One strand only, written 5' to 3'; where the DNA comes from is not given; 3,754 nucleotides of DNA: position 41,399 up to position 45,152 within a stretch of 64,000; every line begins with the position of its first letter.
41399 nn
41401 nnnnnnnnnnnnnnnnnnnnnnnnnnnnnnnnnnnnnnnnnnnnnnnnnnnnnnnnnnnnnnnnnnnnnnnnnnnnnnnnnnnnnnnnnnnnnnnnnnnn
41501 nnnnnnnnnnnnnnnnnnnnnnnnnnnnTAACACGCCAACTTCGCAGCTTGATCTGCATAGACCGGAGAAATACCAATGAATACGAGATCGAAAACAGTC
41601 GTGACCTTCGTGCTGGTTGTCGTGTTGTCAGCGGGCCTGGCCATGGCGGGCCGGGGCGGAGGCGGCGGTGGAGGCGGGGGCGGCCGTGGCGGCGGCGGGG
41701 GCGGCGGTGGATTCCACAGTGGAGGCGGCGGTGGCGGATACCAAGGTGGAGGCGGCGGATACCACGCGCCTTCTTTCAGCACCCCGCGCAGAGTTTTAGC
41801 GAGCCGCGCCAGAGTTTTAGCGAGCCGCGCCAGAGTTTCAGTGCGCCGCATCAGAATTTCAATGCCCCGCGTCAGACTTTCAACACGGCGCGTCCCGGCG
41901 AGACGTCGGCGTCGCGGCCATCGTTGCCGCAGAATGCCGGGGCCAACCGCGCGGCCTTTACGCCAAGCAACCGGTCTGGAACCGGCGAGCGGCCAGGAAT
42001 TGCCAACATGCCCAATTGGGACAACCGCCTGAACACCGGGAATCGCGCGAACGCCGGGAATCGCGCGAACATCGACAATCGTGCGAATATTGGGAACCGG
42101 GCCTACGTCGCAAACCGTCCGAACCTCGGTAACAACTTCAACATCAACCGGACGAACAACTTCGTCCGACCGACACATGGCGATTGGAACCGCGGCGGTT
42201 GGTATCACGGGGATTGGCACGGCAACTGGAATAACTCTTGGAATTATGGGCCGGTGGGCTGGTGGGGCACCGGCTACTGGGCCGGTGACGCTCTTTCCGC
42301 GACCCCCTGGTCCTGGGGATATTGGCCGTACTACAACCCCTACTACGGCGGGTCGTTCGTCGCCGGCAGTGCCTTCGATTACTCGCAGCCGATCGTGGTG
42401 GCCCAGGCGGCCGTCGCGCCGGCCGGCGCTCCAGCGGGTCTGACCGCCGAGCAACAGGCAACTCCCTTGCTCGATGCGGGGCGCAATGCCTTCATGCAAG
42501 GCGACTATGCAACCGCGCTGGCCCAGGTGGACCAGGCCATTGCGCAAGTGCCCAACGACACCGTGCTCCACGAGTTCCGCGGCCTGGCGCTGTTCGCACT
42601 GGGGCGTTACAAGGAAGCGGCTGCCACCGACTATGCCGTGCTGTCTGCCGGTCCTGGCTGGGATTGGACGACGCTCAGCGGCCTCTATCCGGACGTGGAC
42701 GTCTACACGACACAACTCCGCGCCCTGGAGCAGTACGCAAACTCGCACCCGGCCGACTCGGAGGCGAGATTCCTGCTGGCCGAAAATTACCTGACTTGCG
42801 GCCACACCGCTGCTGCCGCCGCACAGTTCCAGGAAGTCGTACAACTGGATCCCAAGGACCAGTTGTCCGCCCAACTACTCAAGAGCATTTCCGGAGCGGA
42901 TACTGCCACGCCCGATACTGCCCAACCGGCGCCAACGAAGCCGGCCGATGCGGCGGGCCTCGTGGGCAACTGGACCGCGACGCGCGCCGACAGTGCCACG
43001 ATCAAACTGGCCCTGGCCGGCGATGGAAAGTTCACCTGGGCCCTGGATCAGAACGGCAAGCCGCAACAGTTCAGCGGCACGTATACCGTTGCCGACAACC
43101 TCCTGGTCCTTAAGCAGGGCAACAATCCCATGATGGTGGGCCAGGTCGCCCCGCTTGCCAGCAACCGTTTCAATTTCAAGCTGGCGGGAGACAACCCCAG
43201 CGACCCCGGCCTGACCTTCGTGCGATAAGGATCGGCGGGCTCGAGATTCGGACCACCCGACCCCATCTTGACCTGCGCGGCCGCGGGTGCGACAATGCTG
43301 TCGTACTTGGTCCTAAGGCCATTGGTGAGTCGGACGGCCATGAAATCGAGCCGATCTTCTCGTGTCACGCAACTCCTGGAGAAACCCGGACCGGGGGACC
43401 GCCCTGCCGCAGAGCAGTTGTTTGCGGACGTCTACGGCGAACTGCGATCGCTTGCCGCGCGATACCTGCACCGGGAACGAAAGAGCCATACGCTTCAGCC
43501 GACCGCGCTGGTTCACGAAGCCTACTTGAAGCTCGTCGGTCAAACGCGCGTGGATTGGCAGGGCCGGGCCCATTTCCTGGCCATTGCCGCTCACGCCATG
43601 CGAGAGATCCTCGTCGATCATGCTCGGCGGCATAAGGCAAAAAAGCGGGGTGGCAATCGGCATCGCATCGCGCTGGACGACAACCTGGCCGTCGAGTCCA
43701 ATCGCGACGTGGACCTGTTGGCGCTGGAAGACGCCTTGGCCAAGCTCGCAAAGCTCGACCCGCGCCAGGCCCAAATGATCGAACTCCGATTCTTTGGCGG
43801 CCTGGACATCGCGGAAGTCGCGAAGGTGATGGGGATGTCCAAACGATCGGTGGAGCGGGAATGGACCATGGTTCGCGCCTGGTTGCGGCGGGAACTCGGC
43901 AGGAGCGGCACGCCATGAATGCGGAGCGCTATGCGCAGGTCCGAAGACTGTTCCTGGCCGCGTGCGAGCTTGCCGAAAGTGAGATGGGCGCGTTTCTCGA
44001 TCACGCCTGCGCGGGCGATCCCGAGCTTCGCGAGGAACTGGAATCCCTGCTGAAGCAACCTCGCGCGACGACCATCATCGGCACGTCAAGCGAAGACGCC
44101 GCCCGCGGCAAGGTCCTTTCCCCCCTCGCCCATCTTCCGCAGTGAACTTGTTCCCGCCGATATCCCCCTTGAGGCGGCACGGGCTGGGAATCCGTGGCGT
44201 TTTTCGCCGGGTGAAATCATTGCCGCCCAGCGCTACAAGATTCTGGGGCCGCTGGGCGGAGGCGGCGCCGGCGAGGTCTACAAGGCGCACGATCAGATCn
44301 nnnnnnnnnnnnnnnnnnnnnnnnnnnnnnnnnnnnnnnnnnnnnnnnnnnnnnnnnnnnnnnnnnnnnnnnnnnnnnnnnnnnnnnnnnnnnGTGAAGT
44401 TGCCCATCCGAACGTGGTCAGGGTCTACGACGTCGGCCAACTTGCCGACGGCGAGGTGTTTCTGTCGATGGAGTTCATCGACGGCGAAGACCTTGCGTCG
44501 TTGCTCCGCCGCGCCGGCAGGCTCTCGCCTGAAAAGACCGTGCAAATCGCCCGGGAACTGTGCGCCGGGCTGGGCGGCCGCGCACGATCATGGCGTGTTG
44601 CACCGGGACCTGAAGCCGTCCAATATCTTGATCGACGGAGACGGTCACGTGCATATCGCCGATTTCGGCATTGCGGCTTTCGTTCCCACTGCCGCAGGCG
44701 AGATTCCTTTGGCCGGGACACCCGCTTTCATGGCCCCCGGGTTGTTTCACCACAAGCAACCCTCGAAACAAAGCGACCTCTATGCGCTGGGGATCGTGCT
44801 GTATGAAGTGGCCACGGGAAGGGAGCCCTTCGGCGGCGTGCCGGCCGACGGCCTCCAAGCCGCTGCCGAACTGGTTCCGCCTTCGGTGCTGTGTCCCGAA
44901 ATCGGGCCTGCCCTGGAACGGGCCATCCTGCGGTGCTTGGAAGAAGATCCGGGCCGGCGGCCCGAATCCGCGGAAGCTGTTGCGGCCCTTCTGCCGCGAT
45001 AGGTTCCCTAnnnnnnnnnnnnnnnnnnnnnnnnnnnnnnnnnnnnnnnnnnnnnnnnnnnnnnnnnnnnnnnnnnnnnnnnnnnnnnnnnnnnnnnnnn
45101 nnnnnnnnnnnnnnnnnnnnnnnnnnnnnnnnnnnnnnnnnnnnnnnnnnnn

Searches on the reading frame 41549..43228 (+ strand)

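Call 12: search_protein_families(library=pfam, proteins=[window:41549-43228:+], max_evalue=0.01)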
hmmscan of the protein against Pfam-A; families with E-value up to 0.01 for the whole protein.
window:41549-43228:+ (559 aa): 13 families
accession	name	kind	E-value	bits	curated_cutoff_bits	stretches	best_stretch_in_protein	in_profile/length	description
PF13432.12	TPR_16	-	2.9e-11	44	32.7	1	308-370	1-63/65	Tetratricopeptide repeat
PF07719.23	TPR_2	-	1.4e-10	40.8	27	0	405-437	2-34/34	Tetratricopeptide repeat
PF14559.12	TPR_19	-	5.8e-09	36.6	25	2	314-360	1-47/68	Tetratricopeptide repeat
PF13428.12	TPR_14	-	3.3e-07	30.8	23.5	0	308-344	5-41/44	Tetratricopeptide repeat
PF14561.12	TPR_20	-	4.5e-07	30.5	25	1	388-438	6-56/90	Tetratricopeptide repeat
PF12895.13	ANAPC3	-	2e-05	25.2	27.2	0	315-359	34-77/82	Anaphase-promoting complex, cyclosome, subunit 3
PF13371.12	TPR_9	-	5.8e-05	23.5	35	0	317-359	8-50/73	Tetratricopeptide repeat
PF13424.12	TPR_12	-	9e-05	23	30.1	0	390-434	27-75/77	Tetratricopeptide repeat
PF07721.20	TPR_4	-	0.00031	21.5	27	0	340-359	3-22/26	Tetratricopeptide repeat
PF13414.12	TPR_11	-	0.00045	20.3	26.8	0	316-352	6-42/42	TPR repeat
PF00515.34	TPR_1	-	0.00059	20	27.8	0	344-358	7-21/34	Tetratricopeptide repeat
PF13181.12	TPR_8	-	0.00086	19.7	25.7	0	405-437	2-34/34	Tetratricopeptide repeat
PF16918.11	PknG_TPR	-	0.002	17.4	27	0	296-370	86-160/340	Protein kinase G tetratricopeptide repeat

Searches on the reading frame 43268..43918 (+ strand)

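Call 12: search_protein_families(library=pfam, proteins=[window:43268-43918:+], max_evalue=0.01)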
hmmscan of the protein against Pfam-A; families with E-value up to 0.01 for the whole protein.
window:43268-43918:+ (216 aa): 4 families
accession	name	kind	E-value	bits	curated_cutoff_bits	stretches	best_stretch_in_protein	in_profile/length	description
PF07638.17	Sigma70_ECF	-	4.5e-62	209.7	21.1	1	31-210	2-183/185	ECF sigma factor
PF08281.18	Sigma70_r4_2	-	2.7e-10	40.2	25.7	1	156-197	4-45/54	Sigma-70, region 4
PF04545.22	Sigma70_r4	-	1.4e-07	31.4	24.1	1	160-195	2-37/50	Sigma-70, region 4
PF06530.18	Phage_antitermQ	-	0.0082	16.5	26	0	147-203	47-103/118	Phage antitermination protein Q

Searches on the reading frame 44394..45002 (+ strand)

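Call 13: search_protein_families(library=pfam, proteins=[window:44394-45002:+], max_evalue=0.01)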
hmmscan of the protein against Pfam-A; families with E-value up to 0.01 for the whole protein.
window:44394-45002:+ (202 aa): 5 families
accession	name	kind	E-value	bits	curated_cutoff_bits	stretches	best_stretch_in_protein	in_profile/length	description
PF00069.31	Pkinase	-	3.8e-27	95.8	31.7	1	61-196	112-258/263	Protein kinase domain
PF07714.23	PK_Tyr_Ser-Thr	-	1.7e-18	67.3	23.1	1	57-196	112-255/258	Protein tyrosine and serine/threonine kinase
PF01636.29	APH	-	0.00046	20.5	23.2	1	56-92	158-195/239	Phosphotransferase enzyme family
PF03109.22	ABC1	-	0.0012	18.5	22.9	1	64-98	184-218/244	ABC1 atypical kinase-like domain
PF17667.7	Pkinase_fungal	-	0.0019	17.5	24.1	1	65-129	305-376/387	Fungal protein kinase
